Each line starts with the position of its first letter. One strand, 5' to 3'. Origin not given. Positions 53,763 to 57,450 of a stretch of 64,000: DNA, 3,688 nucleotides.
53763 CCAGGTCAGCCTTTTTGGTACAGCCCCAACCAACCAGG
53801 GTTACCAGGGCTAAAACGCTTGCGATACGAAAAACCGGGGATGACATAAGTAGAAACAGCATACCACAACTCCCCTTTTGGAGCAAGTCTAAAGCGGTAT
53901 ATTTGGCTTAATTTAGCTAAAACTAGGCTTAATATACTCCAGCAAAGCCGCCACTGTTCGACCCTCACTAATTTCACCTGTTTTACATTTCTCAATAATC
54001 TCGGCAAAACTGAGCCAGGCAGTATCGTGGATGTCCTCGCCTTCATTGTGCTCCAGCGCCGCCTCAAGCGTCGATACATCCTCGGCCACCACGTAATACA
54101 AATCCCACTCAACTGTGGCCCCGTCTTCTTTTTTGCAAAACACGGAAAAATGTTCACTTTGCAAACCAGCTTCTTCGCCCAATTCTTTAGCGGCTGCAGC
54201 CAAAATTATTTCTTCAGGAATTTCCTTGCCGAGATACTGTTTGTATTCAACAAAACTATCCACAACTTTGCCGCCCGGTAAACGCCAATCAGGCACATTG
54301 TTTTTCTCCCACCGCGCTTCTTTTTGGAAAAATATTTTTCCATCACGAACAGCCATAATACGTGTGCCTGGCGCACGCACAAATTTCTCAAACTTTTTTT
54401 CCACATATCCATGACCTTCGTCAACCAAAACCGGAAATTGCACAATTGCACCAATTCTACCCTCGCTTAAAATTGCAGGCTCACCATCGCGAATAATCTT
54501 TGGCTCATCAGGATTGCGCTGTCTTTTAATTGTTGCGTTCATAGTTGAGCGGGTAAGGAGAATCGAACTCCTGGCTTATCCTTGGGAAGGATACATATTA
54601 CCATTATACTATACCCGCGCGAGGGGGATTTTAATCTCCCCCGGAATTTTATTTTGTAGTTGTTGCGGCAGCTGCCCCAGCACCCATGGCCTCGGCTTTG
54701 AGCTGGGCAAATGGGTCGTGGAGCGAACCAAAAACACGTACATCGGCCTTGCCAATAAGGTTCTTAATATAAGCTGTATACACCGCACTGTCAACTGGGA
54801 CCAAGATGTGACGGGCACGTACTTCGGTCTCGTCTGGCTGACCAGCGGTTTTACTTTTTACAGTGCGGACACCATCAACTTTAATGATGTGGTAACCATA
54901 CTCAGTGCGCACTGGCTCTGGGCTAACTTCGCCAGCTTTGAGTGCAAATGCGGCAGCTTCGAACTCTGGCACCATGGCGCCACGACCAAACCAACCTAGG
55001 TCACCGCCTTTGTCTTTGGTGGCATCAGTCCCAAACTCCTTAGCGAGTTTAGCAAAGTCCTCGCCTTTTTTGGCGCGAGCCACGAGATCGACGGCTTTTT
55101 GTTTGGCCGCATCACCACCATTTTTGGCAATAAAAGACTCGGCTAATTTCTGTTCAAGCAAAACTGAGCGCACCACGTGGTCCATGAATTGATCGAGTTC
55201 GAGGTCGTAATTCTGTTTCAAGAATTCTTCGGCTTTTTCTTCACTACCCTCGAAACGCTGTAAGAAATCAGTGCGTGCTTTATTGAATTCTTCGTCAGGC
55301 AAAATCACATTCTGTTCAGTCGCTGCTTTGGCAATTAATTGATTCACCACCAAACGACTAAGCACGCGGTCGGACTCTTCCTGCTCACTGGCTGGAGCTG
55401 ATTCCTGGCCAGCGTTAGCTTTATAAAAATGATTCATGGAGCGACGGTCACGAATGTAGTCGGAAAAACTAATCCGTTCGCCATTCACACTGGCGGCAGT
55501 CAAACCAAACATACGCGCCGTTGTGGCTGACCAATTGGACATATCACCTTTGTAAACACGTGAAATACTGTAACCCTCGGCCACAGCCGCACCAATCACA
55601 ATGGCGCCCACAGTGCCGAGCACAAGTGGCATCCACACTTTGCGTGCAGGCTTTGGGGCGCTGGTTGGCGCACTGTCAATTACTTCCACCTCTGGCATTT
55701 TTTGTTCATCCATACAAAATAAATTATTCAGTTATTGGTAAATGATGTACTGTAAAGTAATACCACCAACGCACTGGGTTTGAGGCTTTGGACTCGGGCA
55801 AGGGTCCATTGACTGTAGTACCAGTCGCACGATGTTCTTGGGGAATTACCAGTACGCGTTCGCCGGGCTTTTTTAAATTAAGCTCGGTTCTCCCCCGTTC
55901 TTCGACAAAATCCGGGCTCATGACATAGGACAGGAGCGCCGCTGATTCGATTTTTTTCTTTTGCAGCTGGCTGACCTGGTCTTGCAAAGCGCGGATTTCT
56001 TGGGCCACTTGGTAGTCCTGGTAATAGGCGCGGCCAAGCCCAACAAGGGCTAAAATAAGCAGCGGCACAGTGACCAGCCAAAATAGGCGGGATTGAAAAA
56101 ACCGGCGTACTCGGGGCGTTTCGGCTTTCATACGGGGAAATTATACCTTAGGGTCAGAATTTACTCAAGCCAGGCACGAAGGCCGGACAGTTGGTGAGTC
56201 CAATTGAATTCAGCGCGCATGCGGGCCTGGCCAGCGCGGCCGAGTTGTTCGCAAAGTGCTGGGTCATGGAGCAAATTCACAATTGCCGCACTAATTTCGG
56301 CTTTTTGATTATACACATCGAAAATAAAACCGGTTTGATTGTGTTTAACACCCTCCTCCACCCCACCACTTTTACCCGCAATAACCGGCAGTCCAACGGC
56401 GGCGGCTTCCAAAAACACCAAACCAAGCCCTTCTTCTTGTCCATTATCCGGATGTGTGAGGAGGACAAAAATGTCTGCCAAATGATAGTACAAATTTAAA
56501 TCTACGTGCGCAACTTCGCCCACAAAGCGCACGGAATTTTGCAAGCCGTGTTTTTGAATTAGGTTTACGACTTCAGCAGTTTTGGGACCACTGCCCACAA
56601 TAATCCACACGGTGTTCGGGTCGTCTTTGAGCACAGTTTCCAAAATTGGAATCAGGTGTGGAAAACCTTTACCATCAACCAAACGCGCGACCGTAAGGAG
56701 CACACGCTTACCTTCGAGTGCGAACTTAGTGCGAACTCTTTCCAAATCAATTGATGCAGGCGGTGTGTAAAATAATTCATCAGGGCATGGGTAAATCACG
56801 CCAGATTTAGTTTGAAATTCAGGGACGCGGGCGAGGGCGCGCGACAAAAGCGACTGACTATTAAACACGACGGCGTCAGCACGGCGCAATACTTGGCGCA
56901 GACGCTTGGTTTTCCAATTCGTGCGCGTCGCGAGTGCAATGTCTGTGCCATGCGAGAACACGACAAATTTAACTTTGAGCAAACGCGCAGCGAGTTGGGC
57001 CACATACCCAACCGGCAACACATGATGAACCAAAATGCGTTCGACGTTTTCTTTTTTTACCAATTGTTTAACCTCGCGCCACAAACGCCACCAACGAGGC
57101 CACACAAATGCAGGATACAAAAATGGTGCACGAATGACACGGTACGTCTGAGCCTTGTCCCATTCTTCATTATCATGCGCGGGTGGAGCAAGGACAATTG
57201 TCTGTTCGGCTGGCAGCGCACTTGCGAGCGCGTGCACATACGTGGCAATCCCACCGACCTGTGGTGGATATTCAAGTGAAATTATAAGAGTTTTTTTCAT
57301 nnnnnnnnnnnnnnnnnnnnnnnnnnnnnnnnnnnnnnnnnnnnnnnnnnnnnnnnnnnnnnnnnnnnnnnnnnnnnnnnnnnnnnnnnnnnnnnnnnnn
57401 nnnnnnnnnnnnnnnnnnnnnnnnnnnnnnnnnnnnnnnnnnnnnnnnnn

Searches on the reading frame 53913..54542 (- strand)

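Call 36: search_protein_families(library=pfam, proteins=[window:53913-54542:-], max_evalue=0.001)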
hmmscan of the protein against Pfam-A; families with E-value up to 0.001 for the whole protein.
window:53913-54542:- (209 aa): 1 family
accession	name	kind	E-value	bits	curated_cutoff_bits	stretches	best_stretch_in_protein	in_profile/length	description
PF00293.34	NUDIX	-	1.4e-08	35.3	21.1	1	59-192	5-126/134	NUDIX domain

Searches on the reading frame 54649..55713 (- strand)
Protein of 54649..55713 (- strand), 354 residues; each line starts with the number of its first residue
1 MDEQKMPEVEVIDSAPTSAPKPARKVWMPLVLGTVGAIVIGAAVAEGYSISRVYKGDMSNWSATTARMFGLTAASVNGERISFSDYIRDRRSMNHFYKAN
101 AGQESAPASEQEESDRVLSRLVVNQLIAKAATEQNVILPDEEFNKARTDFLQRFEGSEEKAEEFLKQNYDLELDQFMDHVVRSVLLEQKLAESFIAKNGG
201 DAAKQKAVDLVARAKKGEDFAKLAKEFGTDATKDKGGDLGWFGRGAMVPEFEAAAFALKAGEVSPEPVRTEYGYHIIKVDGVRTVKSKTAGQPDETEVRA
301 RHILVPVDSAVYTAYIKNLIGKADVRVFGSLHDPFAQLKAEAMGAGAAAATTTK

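Call 36: search_protein_families(library=pfam, proteins=[window:54649-55713:-], max_evalue=0.001)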
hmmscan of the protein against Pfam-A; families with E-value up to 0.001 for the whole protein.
window:54649-55713:- (354 aa): 5 families
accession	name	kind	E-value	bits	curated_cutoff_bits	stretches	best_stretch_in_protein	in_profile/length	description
PF13616.12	Rotamase_3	-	5.3e-26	91.9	22.5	1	201-280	34-113/116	PPIC-type PPIASE domain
PF00639.27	Rotamase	-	2.1e-23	83.5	21.7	1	198-280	13-96/97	PPIC-type PPIASE domain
PF13145.12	Rotamase_2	-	2.1e-11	45.1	27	1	194-285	27-111/121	PPIC-type PPIASE domain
PF13623.11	SurA_N_2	-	1.7e-08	34.9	28.5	1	72-145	42-117/145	SurA-like N-terminal domain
PF13624.11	SurA_N_3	-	1.8e-07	31.6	27.2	1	65-188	40-160/162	SurA-like N-terminal domain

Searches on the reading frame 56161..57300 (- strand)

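Call 36: search_protein_families(library=pfam, proteins=[window:56161-57300:-], max_evalue=0.001)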
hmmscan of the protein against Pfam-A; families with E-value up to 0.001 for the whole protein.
window:56161-57300:- (379 aa): 7 families
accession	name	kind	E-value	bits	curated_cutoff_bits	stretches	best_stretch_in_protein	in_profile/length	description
PF00534.26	Glycos_transf_1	-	3.1e-38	131.4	26.4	1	192-359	8-171/172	Glycosyl transferases group 1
PF13692.12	Glyco_trans_1_4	-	2.7e-27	96.2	27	1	199-346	2-142/142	Glycosyl transferases group 1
PF13439.12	Glyco_transf_4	-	6.2e-17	62.6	28.5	1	15-171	1-164/170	Glycosyltransferase Family 4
PF13579.12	Glyco_trans_4_4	-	7.7e-14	52.8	29.7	1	16-158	1-145/158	Glycosyl transferase 4-like domain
PF13524.12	Glyco_trans_1_2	-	4.9e-10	40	25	1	251-371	27-139/144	Glycosyl transferase-like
PF13477.12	Glyco_trans_4_2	-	5.9e-10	39.9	23.4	1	74-148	63-139/139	Glycosyl transferase 4-like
PF20706.3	GT4-conflict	-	6.3e-09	35.7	26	1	7-373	3-384/385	Family 4 Glycosyltransferase in conflict systems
